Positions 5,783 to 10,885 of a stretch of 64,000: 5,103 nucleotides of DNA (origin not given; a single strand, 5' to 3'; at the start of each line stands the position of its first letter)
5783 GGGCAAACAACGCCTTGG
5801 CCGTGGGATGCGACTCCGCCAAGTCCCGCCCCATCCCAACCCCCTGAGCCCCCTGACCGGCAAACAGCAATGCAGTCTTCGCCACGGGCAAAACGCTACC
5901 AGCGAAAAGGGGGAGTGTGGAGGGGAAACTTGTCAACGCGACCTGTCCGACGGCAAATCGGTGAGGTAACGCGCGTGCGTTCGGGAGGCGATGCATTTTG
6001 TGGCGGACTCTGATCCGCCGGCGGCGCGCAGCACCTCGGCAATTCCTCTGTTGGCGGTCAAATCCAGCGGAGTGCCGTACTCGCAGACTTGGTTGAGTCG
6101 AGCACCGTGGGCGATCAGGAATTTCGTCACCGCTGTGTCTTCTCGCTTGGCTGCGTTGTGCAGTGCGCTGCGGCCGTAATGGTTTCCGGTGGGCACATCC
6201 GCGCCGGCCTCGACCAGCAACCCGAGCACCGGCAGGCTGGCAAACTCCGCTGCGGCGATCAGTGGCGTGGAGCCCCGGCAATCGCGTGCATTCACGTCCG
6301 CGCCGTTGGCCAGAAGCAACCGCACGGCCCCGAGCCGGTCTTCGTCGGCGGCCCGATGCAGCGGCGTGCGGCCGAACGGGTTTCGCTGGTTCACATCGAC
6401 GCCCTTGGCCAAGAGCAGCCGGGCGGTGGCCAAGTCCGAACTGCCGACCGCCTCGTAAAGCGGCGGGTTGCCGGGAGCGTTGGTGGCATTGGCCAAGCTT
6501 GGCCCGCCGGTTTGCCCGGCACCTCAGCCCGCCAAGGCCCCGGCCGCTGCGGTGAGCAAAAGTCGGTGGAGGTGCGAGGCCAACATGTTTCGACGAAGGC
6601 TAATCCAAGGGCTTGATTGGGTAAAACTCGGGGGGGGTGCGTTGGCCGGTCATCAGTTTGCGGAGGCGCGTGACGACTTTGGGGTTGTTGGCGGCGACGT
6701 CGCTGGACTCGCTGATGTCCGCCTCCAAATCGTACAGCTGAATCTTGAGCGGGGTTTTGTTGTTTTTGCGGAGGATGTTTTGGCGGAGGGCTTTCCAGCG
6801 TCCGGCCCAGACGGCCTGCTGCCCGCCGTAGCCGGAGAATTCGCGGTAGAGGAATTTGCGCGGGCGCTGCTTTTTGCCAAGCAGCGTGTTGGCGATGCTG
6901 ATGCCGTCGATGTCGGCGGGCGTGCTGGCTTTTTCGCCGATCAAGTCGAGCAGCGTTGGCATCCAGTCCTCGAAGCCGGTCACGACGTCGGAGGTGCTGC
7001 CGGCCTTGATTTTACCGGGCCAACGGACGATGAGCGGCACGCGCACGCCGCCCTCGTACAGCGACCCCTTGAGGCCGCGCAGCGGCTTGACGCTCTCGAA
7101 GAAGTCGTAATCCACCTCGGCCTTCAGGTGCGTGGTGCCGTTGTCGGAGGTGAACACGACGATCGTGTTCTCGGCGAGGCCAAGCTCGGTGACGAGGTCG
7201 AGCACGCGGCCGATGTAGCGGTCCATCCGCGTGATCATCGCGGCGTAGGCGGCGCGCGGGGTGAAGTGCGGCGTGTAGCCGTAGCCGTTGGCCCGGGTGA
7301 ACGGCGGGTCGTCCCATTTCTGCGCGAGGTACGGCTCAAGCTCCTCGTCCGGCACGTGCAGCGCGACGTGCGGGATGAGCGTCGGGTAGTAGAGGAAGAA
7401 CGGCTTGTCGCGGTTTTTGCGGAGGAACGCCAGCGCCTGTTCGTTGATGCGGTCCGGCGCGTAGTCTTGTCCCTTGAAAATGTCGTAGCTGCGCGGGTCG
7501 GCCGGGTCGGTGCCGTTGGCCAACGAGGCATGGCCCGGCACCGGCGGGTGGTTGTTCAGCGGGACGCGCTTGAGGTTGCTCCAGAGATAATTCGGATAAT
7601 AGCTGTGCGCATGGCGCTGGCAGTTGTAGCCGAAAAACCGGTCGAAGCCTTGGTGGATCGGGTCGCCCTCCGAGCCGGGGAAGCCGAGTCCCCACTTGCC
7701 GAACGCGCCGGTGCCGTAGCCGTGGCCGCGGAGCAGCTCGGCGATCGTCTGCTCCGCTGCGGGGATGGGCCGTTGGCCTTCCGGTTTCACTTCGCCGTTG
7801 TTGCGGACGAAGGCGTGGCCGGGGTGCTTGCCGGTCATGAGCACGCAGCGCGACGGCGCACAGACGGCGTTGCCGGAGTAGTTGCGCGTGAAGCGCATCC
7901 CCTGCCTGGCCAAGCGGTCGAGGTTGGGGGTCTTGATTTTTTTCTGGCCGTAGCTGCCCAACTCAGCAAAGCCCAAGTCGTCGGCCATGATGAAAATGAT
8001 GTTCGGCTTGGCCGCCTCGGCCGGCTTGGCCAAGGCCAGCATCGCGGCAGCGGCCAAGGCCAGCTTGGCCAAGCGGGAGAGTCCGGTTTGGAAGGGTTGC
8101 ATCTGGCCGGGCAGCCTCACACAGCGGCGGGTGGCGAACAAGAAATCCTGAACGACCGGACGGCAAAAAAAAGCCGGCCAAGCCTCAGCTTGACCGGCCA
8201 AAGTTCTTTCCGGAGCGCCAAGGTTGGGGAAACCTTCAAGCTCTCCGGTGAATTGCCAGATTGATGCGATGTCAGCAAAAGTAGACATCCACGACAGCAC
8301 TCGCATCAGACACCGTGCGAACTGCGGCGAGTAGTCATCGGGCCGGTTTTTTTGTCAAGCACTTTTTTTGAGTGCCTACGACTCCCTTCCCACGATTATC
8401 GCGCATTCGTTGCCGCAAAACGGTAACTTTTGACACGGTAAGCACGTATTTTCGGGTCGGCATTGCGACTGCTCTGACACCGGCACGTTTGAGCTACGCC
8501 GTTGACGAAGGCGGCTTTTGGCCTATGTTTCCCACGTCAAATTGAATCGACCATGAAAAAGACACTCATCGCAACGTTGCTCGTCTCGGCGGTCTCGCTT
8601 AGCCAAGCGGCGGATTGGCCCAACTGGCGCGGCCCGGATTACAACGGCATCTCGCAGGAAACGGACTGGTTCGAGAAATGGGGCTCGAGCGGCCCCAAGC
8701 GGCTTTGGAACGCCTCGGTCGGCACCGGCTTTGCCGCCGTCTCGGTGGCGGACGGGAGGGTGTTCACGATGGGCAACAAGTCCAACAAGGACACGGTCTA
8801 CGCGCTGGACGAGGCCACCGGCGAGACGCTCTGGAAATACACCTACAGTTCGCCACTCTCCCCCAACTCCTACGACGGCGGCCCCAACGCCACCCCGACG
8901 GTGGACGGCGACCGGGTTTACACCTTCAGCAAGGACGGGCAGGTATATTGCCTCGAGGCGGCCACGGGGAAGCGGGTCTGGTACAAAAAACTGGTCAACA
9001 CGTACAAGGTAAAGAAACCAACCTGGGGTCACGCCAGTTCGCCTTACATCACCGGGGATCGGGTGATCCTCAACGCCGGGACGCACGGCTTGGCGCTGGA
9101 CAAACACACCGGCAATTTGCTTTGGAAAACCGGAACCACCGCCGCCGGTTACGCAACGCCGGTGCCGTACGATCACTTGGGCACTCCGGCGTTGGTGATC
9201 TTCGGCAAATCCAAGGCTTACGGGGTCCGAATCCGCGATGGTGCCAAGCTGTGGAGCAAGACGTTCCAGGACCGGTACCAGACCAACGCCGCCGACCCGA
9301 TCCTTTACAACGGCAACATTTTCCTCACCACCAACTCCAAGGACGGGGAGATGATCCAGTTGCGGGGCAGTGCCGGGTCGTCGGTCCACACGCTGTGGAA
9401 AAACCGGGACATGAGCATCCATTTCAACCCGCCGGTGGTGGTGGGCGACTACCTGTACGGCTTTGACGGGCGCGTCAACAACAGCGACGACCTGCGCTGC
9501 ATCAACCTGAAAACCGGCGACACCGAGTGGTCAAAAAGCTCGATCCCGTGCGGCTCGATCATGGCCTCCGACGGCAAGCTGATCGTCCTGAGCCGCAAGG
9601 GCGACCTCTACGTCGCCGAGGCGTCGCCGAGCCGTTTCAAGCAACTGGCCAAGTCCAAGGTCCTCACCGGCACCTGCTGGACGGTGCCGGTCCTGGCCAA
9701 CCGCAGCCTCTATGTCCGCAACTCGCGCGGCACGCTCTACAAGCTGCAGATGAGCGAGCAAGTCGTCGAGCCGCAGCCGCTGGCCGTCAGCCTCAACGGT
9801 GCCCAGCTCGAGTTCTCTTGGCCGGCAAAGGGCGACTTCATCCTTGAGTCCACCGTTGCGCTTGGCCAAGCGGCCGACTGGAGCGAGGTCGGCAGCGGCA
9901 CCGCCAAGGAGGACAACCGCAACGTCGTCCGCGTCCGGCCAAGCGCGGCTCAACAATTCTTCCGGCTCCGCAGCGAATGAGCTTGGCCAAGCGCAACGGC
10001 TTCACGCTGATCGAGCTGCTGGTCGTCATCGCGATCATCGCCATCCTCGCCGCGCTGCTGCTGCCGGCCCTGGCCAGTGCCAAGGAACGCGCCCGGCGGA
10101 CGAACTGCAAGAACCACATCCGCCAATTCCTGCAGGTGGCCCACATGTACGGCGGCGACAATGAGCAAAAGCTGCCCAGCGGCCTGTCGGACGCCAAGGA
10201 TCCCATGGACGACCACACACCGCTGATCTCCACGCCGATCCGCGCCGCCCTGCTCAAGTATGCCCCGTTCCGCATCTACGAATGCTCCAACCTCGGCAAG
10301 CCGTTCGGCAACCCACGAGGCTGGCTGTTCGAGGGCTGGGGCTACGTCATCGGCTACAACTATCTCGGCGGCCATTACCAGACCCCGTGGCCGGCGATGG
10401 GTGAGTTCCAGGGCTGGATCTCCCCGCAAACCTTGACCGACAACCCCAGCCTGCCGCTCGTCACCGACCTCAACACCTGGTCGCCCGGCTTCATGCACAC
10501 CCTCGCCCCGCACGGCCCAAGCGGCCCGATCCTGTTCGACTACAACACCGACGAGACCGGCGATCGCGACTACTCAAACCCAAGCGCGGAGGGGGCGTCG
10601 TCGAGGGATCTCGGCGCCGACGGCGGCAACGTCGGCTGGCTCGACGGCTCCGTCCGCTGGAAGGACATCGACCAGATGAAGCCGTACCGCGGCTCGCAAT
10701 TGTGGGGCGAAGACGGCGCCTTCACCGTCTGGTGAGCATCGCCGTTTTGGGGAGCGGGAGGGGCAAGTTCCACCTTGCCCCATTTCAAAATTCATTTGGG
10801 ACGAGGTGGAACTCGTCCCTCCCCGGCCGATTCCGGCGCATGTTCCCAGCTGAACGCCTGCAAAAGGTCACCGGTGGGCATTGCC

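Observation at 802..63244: Highly iterated palindrome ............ (up to 18 bp), a HIP1-like genome-wide signal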

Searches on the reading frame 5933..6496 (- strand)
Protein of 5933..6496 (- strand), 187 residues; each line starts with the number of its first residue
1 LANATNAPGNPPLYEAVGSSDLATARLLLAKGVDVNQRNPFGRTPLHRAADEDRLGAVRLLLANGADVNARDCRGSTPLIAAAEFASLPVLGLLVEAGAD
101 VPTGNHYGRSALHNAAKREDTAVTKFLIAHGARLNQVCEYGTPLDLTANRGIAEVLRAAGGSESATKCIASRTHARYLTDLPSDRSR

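Call 33: search_protein_families(library=pfam, proteins=[window:5933-6496:-])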
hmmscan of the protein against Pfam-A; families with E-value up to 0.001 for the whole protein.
window:5933-6496:- (187 aa): 5 families
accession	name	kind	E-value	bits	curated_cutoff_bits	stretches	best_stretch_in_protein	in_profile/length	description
PF00023.36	Ank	-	5e-28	96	21.1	2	42-72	2-32/33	Ankyrin repeat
PF12796.13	Ank_2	-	1.7e-24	86.6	27.3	2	14-102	2-87/90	Ankyrin repeats (3 copies)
PF13637.12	Ank_4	-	2.6e-21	75.6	22.7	3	80-128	2-50/50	Ankyrin repeats (many copies)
PF13606.12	Ank_3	-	5.4e-21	72.6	22.3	1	41-70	1-30/30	Ankyrin repeat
PF13857.12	Ank_5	-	9.7e-20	70.9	27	2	28-80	1-54/56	Ankyrin repeats (many copies)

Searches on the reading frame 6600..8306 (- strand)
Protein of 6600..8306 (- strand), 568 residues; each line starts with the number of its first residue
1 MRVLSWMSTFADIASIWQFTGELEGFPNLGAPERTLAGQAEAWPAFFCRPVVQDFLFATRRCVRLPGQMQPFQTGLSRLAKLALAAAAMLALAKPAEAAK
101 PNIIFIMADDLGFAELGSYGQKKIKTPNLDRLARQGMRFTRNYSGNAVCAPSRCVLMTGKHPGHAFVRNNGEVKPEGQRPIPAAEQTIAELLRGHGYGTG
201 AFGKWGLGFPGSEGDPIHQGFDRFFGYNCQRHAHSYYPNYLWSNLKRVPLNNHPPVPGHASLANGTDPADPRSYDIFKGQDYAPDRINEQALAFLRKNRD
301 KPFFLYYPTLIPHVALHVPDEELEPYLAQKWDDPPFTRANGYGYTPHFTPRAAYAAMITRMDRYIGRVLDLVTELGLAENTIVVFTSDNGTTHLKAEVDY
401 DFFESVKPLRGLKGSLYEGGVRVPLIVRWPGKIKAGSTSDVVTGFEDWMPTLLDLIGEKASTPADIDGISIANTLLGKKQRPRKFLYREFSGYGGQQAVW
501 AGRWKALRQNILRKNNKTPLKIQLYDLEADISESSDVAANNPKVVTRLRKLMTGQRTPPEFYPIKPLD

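Call 10: search_protein_families(library=pfam, proteins=[window:6600-8306:-])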
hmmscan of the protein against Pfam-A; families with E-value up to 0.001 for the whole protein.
window:6600-8306:- (568 aa): 3 families
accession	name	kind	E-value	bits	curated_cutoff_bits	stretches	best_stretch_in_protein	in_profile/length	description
PF00884.28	Sulfatase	-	6.3e-61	206.7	25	1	101-457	1-300/301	Sulfatase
PF16347.10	SGSH_C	-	8.2e-14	52.5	29.3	1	415-551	10-147/154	N-sulphoglucosamine sulphohydrolase, C-terminal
PF01663.27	Phosphodiest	-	9.2e-10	39.1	23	1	123-420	18-248/342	Type I phosphodiesterase / nucleotide pyrophosphatase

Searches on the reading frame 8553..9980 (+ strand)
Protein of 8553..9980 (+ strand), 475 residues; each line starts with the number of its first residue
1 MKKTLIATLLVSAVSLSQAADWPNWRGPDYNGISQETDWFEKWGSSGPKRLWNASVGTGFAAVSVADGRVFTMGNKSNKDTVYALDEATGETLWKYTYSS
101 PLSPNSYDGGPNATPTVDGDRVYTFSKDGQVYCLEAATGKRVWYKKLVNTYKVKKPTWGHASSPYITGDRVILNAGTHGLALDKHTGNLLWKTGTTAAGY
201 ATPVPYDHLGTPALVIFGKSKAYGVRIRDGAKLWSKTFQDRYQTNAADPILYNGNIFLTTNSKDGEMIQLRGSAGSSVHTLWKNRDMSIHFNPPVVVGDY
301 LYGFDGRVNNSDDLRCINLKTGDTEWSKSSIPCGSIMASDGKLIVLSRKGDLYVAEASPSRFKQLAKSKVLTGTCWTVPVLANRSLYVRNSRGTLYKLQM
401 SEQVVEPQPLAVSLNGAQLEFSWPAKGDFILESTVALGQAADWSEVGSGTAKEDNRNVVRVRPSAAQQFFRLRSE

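Call 33: search_protein_families(library=pfam, proteins=[window:8553-9980:+])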
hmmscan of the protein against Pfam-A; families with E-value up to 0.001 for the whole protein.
window:8553-9980:+ (475 aa): 4 families
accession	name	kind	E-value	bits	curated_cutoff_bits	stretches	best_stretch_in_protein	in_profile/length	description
PF13360.13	PQQ_2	-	4.8e-37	128.3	27.6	2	79-327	2-232/233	Outer membrane protein assembly factor BamB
PF13570.13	Beta-prop_ACSF4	-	1.2e-14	54.9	133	1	79-294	70-261/329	Beta-alanine-activating enzyme, beta-propeller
PF01011.28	PQQ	-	3.2e-10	39.8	26.7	0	112-146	50-84/595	Glucose/ethanol/alcohol dehydrogenase, beta-propeller domain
PF03478.24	Beta-prop_KIB1-4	-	0.0001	22.4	27.4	0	319-399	97-171/242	KIB1-4 beta-propeller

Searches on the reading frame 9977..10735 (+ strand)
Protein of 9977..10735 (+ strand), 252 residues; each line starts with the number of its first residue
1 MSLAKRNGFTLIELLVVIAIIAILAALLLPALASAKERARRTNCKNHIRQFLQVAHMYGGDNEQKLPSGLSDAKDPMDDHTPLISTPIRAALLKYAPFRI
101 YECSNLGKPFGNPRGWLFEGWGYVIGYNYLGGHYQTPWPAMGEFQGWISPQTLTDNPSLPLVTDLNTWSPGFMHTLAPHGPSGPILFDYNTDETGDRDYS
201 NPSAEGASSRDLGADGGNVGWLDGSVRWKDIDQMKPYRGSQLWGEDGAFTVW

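Call 33: search_protein_families(library=pfam, proteins=[window:9977-10735:+])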
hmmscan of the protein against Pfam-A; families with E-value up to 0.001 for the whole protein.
window:9977-10735:+ (252 aa): 2 families
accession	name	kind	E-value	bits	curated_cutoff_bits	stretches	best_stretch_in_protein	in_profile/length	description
PF07963.17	N_methyl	-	1e-08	34.8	21.2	1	4-29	2-27/27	Prokaryotic N-terminal methylation motif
PF07596.16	SBP_bac_10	-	0.00019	22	23.3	0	34-71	2-38/268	Protein of unknown function (DUF1559)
